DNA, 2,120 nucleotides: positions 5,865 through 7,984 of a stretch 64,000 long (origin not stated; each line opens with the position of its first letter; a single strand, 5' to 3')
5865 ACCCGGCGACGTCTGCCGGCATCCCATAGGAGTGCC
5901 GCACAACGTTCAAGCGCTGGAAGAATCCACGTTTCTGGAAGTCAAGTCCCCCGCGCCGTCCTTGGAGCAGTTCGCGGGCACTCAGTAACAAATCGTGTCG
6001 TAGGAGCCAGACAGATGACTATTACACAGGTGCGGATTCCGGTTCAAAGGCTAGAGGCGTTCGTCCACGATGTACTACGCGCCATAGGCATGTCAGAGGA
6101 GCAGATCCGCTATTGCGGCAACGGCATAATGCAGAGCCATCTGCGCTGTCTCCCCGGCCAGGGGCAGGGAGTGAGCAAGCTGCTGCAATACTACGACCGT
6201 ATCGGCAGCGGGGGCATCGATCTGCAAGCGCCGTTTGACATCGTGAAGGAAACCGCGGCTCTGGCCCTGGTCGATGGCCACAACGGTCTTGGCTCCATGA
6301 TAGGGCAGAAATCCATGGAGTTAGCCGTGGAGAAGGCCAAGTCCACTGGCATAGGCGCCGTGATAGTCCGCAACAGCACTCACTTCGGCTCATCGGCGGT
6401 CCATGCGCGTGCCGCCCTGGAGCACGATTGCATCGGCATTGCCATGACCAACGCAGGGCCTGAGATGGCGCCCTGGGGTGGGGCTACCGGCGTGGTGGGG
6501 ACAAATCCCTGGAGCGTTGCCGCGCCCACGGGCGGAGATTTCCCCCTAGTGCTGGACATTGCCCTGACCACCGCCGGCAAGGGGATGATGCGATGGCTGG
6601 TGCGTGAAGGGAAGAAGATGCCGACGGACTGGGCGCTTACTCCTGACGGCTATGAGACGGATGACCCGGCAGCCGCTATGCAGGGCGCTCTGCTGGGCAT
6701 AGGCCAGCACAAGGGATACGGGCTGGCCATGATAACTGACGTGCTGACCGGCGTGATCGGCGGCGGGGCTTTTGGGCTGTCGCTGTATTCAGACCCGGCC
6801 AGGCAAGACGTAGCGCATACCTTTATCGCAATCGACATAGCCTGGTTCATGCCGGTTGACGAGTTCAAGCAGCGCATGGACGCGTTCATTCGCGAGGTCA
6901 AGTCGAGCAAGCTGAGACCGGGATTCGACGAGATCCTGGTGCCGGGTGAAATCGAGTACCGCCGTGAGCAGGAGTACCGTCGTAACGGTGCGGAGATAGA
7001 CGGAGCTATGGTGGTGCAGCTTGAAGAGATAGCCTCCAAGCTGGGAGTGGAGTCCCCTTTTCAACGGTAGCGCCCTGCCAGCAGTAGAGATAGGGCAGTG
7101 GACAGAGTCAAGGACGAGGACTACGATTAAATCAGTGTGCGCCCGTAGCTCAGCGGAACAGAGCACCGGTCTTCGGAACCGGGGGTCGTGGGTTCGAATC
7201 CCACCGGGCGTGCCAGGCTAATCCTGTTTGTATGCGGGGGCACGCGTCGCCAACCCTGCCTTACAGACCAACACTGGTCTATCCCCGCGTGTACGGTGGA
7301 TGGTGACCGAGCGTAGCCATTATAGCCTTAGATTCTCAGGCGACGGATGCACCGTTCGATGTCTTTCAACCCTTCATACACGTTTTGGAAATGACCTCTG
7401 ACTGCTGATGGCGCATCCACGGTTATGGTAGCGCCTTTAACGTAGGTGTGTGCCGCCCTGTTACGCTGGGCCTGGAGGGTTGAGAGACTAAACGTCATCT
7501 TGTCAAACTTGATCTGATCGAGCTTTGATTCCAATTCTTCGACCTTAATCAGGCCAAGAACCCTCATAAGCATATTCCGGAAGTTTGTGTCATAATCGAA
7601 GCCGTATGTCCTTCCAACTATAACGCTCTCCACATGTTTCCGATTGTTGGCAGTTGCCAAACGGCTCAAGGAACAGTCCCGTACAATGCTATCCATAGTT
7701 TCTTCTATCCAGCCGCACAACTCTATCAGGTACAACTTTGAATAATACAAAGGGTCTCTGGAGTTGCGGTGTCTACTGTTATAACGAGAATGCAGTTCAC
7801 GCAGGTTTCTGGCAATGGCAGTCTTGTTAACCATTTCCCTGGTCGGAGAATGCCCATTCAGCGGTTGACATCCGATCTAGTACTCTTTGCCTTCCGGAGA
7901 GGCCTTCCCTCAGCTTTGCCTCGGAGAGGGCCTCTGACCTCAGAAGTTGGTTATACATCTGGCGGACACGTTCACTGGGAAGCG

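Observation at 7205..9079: Integrase-less 1.85-kb mini-island at tRNA-Arg(TCG), bounded by a 16-bp perfect direct repeat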

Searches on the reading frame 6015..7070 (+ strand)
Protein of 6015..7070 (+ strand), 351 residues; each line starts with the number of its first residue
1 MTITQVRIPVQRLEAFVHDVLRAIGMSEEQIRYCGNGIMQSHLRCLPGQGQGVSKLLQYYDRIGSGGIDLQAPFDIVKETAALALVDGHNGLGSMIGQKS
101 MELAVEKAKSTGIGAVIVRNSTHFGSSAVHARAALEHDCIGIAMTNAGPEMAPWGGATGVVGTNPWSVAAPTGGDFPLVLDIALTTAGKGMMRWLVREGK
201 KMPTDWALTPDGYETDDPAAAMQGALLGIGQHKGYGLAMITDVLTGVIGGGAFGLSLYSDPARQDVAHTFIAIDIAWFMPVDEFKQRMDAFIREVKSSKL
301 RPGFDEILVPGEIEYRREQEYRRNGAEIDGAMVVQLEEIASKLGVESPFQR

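Call 6: search_protein_families(library=pfam, proteins=[window:6015-7070:+], max_evalue=0.01)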
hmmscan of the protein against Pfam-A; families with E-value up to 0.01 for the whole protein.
window:6015-7070:+ (351 aa): 1 family
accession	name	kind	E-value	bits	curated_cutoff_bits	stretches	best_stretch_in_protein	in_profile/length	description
PF02615.19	Ldh_2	-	1.1e-104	350.6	38.8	1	9-336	2-332/333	Malate/L-lactate dehydrogenase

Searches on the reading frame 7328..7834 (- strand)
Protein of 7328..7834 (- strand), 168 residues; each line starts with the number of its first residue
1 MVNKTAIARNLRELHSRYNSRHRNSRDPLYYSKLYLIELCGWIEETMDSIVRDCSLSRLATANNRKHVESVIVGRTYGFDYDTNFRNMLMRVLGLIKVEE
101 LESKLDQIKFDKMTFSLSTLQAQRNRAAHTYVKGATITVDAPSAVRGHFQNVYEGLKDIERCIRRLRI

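Call 6: search_protein_families(library=pfam, proteins=[window:7328-7834:-], max_evalue=0.01)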
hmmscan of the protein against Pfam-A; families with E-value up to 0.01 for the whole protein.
window:7328-7834:- (168 aa): 1 family
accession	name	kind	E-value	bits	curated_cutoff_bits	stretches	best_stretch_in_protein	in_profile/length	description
PF18735.6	HEPN_RiboL-PSP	-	0.001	19.5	28.4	0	8-129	4-158/191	RiboL-PSP-HEPN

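Call 7: search_protein_families(library=padloc, proteins=[window:7328-7834:-], max_evalue=0.01)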
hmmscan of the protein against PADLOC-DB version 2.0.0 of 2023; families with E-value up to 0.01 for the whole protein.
window:7328-7834:- (168 aa): 3 families
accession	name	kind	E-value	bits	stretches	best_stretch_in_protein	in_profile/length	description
PDLC04028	PD-T4-2_B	-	3.4e-57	191.1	1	1-166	1-166/168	-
PDLC04030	PD-T4-2_B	-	4.1e-35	119.5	1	1-165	1-164/294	-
PDLC04029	PD-T4-2_B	-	1.9e-30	104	1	1-164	1-169/174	-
